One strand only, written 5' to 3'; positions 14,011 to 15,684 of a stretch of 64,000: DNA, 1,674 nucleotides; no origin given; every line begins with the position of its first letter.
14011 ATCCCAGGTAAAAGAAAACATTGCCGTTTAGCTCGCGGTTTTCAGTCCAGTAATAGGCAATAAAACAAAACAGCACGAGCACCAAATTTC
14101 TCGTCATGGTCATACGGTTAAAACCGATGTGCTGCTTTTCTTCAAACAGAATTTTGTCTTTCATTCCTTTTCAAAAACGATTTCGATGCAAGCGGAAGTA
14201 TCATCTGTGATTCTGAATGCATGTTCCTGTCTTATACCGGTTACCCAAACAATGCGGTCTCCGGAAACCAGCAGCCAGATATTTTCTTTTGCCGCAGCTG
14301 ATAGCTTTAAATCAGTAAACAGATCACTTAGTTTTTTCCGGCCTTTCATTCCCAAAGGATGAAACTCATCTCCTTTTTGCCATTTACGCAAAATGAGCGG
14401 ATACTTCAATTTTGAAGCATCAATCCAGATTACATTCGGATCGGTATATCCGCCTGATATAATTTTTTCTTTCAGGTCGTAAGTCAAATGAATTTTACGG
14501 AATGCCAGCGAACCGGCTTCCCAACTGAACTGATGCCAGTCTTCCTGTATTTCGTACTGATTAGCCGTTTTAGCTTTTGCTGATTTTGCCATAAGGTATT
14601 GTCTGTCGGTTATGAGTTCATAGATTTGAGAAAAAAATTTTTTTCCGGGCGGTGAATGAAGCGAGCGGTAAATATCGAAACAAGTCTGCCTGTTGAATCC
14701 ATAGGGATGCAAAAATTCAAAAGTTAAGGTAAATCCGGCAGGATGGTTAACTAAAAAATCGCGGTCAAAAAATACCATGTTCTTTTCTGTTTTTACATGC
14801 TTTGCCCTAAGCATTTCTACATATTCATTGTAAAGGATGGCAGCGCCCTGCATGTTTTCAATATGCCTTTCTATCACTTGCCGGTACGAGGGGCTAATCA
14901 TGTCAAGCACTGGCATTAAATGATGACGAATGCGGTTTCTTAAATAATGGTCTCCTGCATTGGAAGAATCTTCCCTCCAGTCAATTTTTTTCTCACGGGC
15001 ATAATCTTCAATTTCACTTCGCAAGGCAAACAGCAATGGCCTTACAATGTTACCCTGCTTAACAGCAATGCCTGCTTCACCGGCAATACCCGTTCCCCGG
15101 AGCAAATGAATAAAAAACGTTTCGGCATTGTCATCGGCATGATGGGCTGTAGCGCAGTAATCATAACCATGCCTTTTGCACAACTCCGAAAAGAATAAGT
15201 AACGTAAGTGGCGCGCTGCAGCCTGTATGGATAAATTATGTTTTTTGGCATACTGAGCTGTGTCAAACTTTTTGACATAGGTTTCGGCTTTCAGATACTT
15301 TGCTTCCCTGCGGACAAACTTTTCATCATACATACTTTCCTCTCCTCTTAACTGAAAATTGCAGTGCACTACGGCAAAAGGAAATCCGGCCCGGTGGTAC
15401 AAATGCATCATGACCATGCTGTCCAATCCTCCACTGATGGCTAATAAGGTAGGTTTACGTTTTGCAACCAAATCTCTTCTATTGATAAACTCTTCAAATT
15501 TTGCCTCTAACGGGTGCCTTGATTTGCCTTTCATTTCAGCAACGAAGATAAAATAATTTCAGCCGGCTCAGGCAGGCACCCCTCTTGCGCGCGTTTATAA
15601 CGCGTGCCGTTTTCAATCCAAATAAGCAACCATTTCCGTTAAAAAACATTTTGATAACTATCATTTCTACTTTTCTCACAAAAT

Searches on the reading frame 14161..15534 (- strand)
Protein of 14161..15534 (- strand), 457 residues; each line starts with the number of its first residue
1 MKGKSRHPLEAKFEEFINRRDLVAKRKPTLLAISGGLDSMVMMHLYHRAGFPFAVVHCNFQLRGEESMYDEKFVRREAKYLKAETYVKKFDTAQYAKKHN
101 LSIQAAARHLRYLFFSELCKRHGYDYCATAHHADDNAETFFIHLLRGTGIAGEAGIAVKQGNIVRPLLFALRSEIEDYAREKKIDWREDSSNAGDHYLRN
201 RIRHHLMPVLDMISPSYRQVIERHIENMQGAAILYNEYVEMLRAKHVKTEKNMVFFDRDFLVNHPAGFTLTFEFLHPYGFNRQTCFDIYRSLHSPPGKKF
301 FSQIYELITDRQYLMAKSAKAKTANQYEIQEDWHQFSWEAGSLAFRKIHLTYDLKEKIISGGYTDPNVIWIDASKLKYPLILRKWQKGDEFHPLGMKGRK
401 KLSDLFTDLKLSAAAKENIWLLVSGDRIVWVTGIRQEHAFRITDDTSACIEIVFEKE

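Call 16: search_protein_families(library=pfam, proteins=[window:14161-15534:-], max_evalue=0.0001)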
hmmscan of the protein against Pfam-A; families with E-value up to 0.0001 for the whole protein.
window:14161-15534:- (457 aa): 2 families
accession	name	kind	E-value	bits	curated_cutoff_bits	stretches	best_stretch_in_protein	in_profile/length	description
PF01171.26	ATP_bind_3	-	7.4e-51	172.9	27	1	30-204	3-181/182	PP-loop family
PF11734.13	TilS_C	-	2.2e-10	40.2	22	1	381-447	2-68/74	TilS substrate C-terminal domain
